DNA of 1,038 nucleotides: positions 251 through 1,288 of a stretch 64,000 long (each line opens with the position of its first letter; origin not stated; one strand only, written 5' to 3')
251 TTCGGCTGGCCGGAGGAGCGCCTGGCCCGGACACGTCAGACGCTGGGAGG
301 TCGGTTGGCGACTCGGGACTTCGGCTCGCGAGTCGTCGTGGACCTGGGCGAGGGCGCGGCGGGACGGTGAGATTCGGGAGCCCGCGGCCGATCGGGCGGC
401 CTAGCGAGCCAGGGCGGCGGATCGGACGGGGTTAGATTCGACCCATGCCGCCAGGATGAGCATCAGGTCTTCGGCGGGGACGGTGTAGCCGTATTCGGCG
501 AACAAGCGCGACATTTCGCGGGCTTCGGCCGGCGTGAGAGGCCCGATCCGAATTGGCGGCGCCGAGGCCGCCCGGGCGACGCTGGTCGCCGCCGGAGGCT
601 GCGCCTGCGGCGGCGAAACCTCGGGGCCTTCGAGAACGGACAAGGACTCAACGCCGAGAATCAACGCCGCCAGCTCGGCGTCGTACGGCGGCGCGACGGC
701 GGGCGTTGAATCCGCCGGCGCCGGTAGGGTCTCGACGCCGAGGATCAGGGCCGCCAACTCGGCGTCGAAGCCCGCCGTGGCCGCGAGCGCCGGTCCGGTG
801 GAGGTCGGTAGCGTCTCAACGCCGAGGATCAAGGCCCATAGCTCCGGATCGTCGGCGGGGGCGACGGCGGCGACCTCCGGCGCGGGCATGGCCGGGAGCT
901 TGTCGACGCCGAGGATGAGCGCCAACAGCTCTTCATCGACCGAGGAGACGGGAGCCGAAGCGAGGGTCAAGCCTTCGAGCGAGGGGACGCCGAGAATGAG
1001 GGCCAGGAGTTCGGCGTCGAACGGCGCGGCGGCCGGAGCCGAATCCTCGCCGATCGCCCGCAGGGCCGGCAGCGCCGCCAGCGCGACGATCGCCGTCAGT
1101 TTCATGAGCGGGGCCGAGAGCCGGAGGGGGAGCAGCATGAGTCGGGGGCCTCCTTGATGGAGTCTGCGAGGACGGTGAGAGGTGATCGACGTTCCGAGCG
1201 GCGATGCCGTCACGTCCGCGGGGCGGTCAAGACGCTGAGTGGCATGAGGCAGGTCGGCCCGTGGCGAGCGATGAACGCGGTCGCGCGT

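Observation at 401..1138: Secreted protein with five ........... hydrophobic repeats on Pro/Ala linkers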

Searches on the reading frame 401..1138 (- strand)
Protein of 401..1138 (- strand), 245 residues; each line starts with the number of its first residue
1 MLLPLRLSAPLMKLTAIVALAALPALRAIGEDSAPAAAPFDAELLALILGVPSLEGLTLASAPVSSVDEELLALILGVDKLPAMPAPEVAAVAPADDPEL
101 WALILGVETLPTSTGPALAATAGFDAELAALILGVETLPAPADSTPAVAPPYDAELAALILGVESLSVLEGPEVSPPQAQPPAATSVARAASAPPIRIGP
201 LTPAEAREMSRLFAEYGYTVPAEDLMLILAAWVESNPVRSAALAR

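Call 8: search_protein_families(library=pfam, proteins=[window:401-1138:-], max_evalue=10)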
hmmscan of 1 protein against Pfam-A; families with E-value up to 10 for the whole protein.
window:401-1138:- (245 aa): 0 families

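Call 9: search_protein_families(library=ncbifam, proteins=[window:401-1138:-], max_evalue=10)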
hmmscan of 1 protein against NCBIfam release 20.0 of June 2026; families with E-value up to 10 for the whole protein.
window:401-1138:- (245 aa): 0 families

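Call 10: find_homologous_proteins(query=window:401-1138:-, max_evalue=0.01)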
Query window:401-1138:- (245 aa): 2 proteins with E <= 0.01 among 8000 candidates.
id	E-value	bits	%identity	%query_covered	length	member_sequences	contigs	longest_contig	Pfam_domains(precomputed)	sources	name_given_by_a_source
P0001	6.7e-130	450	100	96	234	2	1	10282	-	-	-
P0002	9.1e-10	57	39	56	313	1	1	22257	-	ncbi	-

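Call 13: find_encoding_contigs(protein=P0002, flank=10000)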
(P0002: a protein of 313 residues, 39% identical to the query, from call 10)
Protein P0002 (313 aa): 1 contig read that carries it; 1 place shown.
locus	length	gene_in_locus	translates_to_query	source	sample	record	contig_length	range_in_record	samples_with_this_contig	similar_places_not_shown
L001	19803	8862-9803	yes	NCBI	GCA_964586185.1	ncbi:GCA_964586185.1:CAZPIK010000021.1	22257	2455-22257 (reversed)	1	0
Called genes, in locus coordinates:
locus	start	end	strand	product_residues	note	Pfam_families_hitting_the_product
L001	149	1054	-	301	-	PF02195:ParB_N, PF17762:HTH_ParB, PF23552:ParB_C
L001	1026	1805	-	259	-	PF00142:Fer4_NifH (weak), PF01656:CbiA, PF02374:ArsA_ATPase (weak), PF06564:CBP_BcsQ (faint), PF09140:MipZ (weak), PF10609:ParA, PF13614:AAA_31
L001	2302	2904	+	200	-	-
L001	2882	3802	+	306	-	-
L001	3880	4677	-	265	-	PF00175:NAD_binding_1 (faint), PF10418:DHODB_Fe-S_bind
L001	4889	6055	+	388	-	PF12325:TMF_TATA_bd (faint)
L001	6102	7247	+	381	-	-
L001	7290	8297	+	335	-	-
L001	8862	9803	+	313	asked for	-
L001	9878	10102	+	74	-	-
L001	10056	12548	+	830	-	PF17764:PriA_3primeBD, PF00270:DEAD, PF04851:ResIII, PF18319:Zn_ribbon_PriA (faint), PF18074:PriA_C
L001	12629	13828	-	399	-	PF13784:Fic_N, PF02661:Fic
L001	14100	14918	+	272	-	PF00899:ThiF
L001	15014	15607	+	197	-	-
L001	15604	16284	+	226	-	PF07853:DUF1648, PF13630:SdpI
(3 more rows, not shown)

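Call 35: find_encoding_contigs(protein=P0001, flank=10000)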
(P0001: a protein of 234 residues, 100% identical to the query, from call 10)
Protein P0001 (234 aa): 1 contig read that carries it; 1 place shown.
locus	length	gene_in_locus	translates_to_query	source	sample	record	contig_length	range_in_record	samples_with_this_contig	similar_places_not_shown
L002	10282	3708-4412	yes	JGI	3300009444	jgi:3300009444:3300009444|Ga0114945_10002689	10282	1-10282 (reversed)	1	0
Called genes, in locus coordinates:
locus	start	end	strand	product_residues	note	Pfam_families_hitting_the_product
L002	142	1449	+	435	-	-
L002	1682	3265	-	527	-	-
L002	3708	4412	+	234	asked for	-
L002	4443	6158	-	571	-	-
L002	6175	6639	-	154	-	PF05425:CopD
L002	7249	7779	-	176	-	PF11848:DUF3368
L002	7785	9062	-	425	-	PF12844:HTH_19 (weak), PF13560:HTH_31, PF01381:HTH_3, PF06114:Peptidase_M78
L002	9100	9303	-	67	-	-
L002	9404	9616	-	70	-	-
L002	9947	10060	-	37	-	-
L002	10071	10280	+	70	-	?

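Call 43: search_protein_families(library=pfam, proteins=[L002:4443-6158:-, L002:1682-3265:-, L002:142-1449:+, L002:6175-6639:-], max_evalue=1)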
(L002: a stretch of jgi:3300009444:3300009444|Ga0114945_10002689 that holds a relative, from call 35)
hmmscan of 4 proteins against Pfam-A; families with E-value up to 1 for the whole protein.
L002:4443-6158:- (571 aa): 0 families

L002:1682-3265:- (527 aa): 3 families
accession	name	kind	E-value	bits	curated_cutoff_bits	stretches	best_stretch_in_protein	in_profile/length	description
PF09594.16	GT87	-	0.0077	16.4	25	1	101-302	26-231/237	Glycosyltransferase family 87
PF03419.18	Peptidase_U4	-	0.13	12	28.4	1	120-213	32-115/284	Sporulation factor SpoIIGA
PF03255.19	ACCA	-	0.16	11.5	23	1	444-488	117-160/310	Acetyl co-enzyme A carboxylase carboxyltransferase-like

L002:142-1449:+ (435 aa): 0 families

L002:6175-6639:- (154 aa): 3 families
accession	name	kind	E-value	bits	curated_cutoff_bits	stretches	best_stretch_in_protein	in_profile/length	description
PF05425.18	CopD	-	1.7e-07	32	32.1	1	51-142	3-105/105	Copper resistance protein D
PF03006.26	HlyIII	-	0.46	10.6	26.2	0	61-146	113-192/224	Haemolysin-III related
PF19529.4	DUF6057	-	0.75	9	29.8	1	56-138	119-205/569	Family of unknown function (DUF6057)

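Call 46: find_related_loci(query=A3, collection=genome_contigs, flank=10000)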
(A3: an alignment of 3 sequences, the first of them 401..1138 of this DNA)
Query A3 (245 aa) in genome_contigs; peptide patterns used: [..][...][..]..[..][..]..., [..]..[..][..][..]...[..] (x = any residue, [..] = any of these).
189 stretches matched a pattern; 2 encode a relative of the query (tblastn E <= 1e-3); 2 distinct loci.
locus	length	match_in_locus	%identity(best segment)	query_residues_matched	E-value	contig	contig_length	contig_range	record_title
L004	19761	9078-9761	39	34-181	5e-15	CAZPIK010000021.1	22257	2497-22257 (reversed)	MAG TPA_asm: uncultured Candidatus Sumerlaeota bacterium isolate SRP237561_co1_93 genome assembly, contig: NODE_3757_len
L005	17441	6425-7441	33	31-230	2e-9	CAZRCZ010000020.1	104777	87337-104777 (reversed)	MAG TPA_asm: uncultured Candidatus Sumerlaeota bacterium isolate SRP273308_co1_93 genome assembly, contig: NODE_201_leng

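Call 50: find_related_loci(query=A4, collection=metagenome_contigs, flank=10000)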
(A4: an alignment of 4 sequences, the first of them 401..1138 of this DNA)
Query A4 (245 aa) in metagenome_contigs; peptide patterns used: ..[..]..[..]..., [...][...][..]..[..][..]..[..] (x = any residue, [..] = any of these).
350 stretches matched a pattern; 1 encode a relative of the query (tblastn E <= 1e-3); 1 distinct loci.
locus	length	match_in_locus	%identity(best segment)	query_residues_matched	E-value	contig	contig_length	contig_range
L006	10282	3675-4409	100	1-245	1e-147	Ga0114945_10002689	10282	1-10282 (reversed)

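Call 51: predict_structure(protein=window:401-1138:-)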
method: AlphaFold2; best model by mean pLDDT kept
length: 245 residues; sequences in the alignment: 1
mean_pLDDT: 45.9   pTM: 0.21
mean pLDDT of the five models: 45.9, 45.4, 42.6, 41.3, 39.8
residues with pLDDT >= 90: 0; 70-90: 26; 50-70: 21; < 50: 198
segments of 3 or more residues with pLDDT < 50: 1-124, 130-132, 134-172, 174-177, 181-197, 238-245
pLDDT, mean of each block of 10 residues (from residue 1): 35 42 42 36 46 38 39 44 35 37 37 42 48 47 39 41 37 44 40 49 76 82 72 57 38
secondary structure, 60 per line:
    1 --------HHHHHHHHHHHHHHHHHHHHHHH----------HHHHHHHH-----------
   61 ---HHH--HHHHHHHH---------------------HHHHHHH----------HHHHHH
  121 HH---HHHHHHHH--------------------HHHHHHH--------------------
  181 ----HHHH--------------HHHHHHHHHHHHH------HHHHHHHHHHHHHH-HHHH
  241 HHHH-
elements in order: H9-31 H42-49 H69-76 H98-104 H115-122 H126-133 H154-160 H185-188 H203-215 H222-235 H237-244

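Call 53: search_solved_structures(query=window:401-1138:-, max_evalue=10, show_alignments=3)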
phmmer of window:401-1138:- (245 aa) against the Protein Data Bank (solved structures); distinct sequences matched with E-value up to 10: 0.

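Call 65: fold_search(model_id=the predicted structure, library=pdb)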
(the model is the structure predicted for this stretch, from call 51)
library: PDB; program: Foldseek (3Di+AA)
matches with E <= 10: 4; with E <= 0.001: 0
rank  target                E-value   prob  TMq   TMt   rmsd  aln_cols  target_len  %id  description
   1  1jeq_A                6.3e+00  0.01  0.10  0.05  23.7       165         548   19  Crystal Structure of the Ku Heterodimer (released 2001-08-15)
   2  1z21                  6.7e+00  0.04  0.11  0.22  11.1        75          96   17  Crystal structure of the core domain of Yersinia pestis virulence factor YopR (released 2005-06-07)
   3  7sgl_B                6.7e+00  0.01  0.08  0.05  19.6        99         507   21  DNA-PK complex of DNA end processing (released 2022-01-12)
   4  8zen_B                7.1e+00  0.01  0.10  0.15  20.8       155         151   15  Cryo-EM structure of Adr-2-Adbp-1-dsRBD0 complex (released 2025-05-14)

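Call 66: search_protein_families(library=pfam, proteins=[P0002, L005:6338-7450:+], max_evalue=10)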
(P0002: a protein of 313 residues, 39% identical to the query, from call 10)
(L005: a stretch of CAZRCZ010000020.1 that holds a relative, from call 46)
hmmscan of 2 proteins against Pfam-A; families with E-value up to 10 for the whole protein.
P0002 (313 aa): 1 family
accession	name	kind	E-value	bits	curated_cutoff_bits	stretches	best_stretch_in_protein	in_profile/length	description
PF23862.1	CdsD_C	-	0.16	12.5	27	1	223-240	30-47/56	CdsD C-terminal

L005:6338-7450:+ (371 aa): 0 families

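Call 78: find_related_loci(query=A4, collection=viral_contigs, flank=5000)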
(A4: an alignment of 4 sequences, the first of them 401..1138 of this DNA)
Query A4 (245 aa) in viral_contigs; peptide patterns used: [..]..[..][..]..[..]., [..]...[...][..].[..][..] (x = any residue, [..] = any of these).
35 stretches matched a pattern, but none encodes a relative of the query by tblastn (E <= 1e-3).

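Call 80: search_protein_families(library=ncbifam, proteins=[L002:4443-6158:-, L002:1682-3265:-, L002:142-1449:+, L002:7249-7779:-, L002:7785-9062:-], max_evalue=1)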
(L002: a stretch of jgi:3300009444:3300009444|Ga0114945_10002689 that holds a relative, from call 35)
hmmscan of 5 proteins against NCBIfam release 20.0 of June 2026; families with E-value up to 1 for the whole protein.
L002:4443-6158:- (571 aa): 0 families

L002:1682-3265:- (527 aa): 2 families
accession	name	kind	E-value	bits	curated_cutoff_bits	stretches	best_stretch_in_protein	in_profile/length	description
TIGR00513.1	accA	equivalog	0.006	16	319.3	1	444-489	121-165/321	acetyl-CoA carboxylase carboxyl transferase subunit alpha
NF004344.0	PRK05724.1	equivalog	0.022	14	357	1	444-489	121-165/319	acetyl-CoA carboxylase carboxyltransferase subunit alpha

L002:142-1449:+ (435 aa): 0 families

L002:7249-7779:- (176 aa): 3 families
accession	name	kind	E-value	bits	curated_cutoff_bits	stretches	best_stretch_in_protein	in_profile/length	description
TIGR01266.1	fum_ac_acetase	equivalog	0.046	12.6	375.3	1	48-115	33-101/420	fumarylacetoacetase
NF008664.0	PRK11667.1-2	equivalog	0.057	13.4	232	0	129-156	73-100/163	hypothetical protein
NF047959.1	TA_toxin_VapC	equivalog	0.074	13.2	80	1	108-160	14-65/125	type II toxin-antitoxin system VapC family toxin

L002:7785-9062:- (425 aa): 19 families
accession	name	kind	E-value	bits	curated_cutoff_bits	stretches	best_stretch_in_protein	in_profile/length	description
NF052239.1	antitox_spr1629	equivalog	1e-10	41.3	335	1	148-269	145-265/377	spr1629 family repressor/antitoxin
TIGR03070.1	couple_hipB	subfamily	2.2e-09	37.1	71.65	1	10-51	2-43/58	type II toxin-antitoxin system Y4mF family antitoxin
NF007408.0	PRK09943.1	equivalog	8.2e-09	35.3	211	1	13-79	10-76/185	HTH-type transcriptional regulator PuuR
NF041951.1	phage_RstR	subfamily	1.4e-06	28.6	80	1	11-62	3-54/108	RstR family transcriptional repressor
NF008109.0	PRK10856.1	equivalog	9e-05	22.3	208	1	12-48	15-52/334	cytoskeleton protein RodZ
NF006015.0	PRK08154.1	subfamily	0.00053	19.2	204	1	9-75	29-95/314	anaerobic benzoate catabolism transcriptional regulator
NF058600.1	TransRegSco1979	equivalog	0.00056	19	350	1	6-64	4-62/280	Sco1979 family transcriptional regulator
NF047542.1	telomere_Tap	equivalog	0.0016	17.2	600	1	18-66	25-73/695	telomere-associated protein Tap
TIGR03830.1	CxxCG_CxxCG_HTH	subfamily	0.0041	16.9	61.8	1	11-50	65-105/127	type II TA system antitoxin MqsA family protein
NF040522.1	VC1465_fam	subfamily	0.0071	16.4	70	1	16-52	2-38/111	VC1465 family Xer recombination activation factor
NF007257.0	PRK09706.1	subfamily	0.015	15.1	101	1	10-51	5-46/135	transcriptional repressor DicA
NF050110.1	TransRegBldD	equivalog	0.022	14.5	250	1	10-75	8-75/162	transcriptional regulator BldD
NF038139.1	Reg_Aceta_RamB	equivalog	0.03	12.9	700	1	13-66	5-58/465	acetate metabolism transcriptional regulator RamB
TIGR00270.2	TIGR00270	equivalog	0.041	13.7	110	1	12-54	77-119/159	multiprotein bridging factor aMBF1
TIGR02612.1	mob_myst_A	hypoth_equivalog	0.047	13.6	122.6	1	11-45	26-60/150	mobile mystery protein A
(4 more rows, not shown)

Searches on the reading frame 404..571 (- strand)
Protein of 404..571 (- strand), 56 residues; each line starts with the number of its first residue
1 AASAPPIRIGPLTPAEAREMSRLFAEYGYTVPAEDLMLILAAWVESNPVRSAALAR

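Call 52: find_homologous_proteins(query=window:404-559:-, max_evalue=10)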
Query seq(52 aa): no candidate shares three 5-residue words with the query. No homologue found.

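Call 66: search_protein_families(library=pfam, proteins=[window:404-559:-], max_evalue=10)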
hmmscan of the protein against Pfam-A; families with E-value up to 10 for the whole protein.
seq(52 aa): 0 families

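Call 75: predict_structure(protein=window:404-571:-)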
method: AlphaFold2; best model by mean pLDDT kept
length: 56 residues; sequences in the alignment: 1
mean_pLDDT: 83.9   pTM: 0.54
mean pLDDT of the five models: 83.9, 80.6, 75.5, 74.7, 60.8
residues with pLDDT >= 90: 26; 70-90: 19; 50-70: 10; < 50: 1
segments of 3 or more residues with pLDDT < 50: none
pLDDT, mean of each block of 10 residues (from residue 1): 58 87 94 89 92 83
secondary structure, 60 per line:
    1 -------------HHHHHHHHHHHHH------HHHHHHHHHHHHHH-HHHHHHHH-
elements in order: H14-26 H33-46 H48-55

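Call 77: fold_search(model_id=the predicted structure, library=pdb)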
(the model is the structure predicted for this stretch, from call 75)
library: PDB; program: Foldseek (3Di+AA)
matches with E <= 10: 20; with E <= 0.001: 0
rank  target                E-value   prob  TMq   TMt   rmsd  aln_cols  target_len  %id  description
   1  6k6m                  2.4e+00  0.13  0.34  0.15   5.9        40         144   28  Crystal structure of HIV-2 Nef protein (released 2020-03-25)
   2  3sc3_B                2.9e+00  0.21  0.39  0.13   3.5        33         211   21  Crystal structure of a Putative DNA replication regulator Hda (Sama_1916) from SHEWANELLA AMAZONENSIS SB2B at 3.00 A r (released 2011-07-13)
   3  2ix1_A                3.4e+00  0.23  0.42  0.05   3.7        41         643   24  RNase II D209N mutant (released 2006-10-05)
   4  2np2_A                4.2e+00  0.16  0.45  0.28   3.8        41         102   10  Hbb-DNA complex (released 2007-02-27)
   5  9u4t_B                6.8e+00  0.11  0.40  0.29   4.0        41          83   20  Cryo-EM map of MSMEG_3496 in complex with AcpM, size exclusion chromatography peak1 (released 2025-12-10)
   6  7qsw_B                7.3e+00  0.08  0.36  0.24   6.5        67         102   21  L8S8-complex forming RubisCO derived from ancestral sequence reconstruction of the last common ancestor of SSU-bearing (released 2022-10-12)
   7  1efn_B                7.3e+00  0.07  0.35  0.21   5.3        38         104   24  HIV-1 NEF PROTEIN IN COMPLEX WITH R96I MUTANT FYN SH3 DOMAIN (released 1997-01-11)
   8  6ryk_A                7.8e+00  0.08  0.36  0.17   6.0        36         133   22  Crystal structure of the ParB-like protein PadC (released 2020-01-22)
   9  1mms_B                7.8e+00  0.06  0.36  0.31   6.4        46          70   22  Crystal structure of the ribosomal PROTEIN L11-RNA complex (released 2000-04-17)
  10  6yns_A                7.8e+00  0.06  0.33  0.14   7.4        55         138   13  CaM-P458 complex (crystal form 2) (released 2021-03-17)
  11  1gtd_A                8.4e+00  0.08  0.29  0.20   4.3        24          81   42  NORTHEAST STRUCTURAL GENOMICS CONSORTIUM (NESG ID TT50) STRUCTURE OF MTH169, THE PURS SUBUNIT OF FGAM SYNTHETASE (released 2002-12-12)
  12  2y0c_D                8.4e+00  0.06  0.35  0.06   8.8        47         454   17  BceC mutation Y10S (released 2011-07-27)
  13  2y0e_D                8.4e+00  0.06  0.35  0.06   8.8        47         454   17  BceC and the final step of UGDs reaction (released 2011-07-27)
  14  6qkp_MODEL_1_A        8.4e+00  0.03  0.29  0.31   4.6        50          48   24  NMR solution structure of LSR2 binding domain. (released 2019-07-17)
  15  1h3o_B                9.0e+00  0.08  0.44  0.35   5.5        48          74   23  Crystal Structure of the Human TAF4-TAF12 (TAFII135-TAFII20) Complex (released 2002-09-26)
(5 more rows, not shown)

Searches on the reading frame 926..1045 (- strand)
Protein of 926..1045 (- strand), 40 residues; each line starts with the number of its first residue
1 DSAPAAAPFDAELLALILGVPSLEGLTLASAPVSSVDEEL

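Call 20: find_homologous_proteins(query=A2, max_evalue=10)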
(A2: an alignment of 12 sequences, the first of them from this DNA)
Query A2 (12 sequences): 630 candidates shared short words with the query, none scored E <= 10.

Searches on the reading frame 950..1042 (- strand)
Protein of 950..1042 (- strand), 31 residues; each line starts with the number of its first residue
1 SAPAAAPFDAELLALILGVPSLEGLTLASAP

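Call 33: search_protein_representatives(alignment_id=A1)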
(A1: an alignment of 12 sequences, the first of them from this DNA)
Query: 12 sequences, 31 profile positions. Proteins with E-value up to 0.001 (for the whole library): 4; up to 1e-10: 3; up to 1e-30: 2. The best 4 are listed.
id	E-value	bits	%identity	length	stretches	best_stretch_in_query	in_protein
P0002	8.4e-88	302.6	-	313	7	2-30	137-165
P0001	1.4e-52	190.4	-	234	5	1-31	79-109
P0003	5.6e-20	86.5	-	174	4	2-27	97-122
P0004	4.1e-04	36.0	-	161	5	17-25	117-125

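Call 36: find_encoding_contigs(protein=P0003, flank=10000)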
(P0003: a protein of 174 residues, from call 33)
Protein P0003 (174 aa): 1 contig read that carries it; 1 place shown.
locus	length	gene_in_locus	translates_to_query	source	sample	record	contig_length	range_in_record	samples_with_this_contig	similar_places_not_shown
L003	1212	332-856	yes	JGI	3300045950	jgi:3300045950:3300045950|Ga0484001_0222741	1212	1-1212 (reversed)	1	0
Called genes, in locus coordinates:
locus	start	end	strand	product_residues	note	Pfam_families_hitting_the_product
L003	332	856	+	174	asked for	-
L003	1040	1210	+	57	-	?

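Call 66: search_protein_families(library=pfam, proteins=[L003:287-853:+, L003:857-1210:+], max_evalue=10)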
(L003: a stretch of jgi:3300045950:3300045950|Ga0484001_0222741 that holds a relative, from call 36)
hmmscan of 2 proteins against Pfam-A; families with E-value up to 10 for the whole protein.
L003:287-853:+ (189 aa): 1 family
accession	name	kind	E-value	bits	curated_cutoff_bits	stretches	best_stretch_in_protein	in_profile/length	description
PF04444.19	Dioxygenase_N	-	0.065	13.5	27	0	115-131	46-62/75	Catechol dioxygenase N terminus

L003:857-1210:+ (118 aa): 3 families
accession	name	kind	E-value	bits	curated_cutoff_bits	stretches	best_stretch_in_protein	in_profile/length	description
PF22262.2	DUF6950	-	0.016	15.7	27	1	34-64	78-106/134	Domain of unknown function (DUF6950)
PF17827.6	PrmC_N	-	0.028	15.4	23.4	0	11-36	14-39/71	PrmC N-terminal domain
PF19840.4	DUF6317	-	0.088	14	27.4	1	32-56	26-50/100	Family of unknown function (DUF6317)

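Call 82: search_solved_structures(query=A1, max_evalue=10, show_alignments=3)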
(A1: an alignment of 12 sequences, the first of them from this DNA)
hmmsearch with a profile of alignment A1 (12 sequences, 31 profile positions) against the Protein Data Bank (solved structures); distinct sequences matched with E-value up to 10: 0.
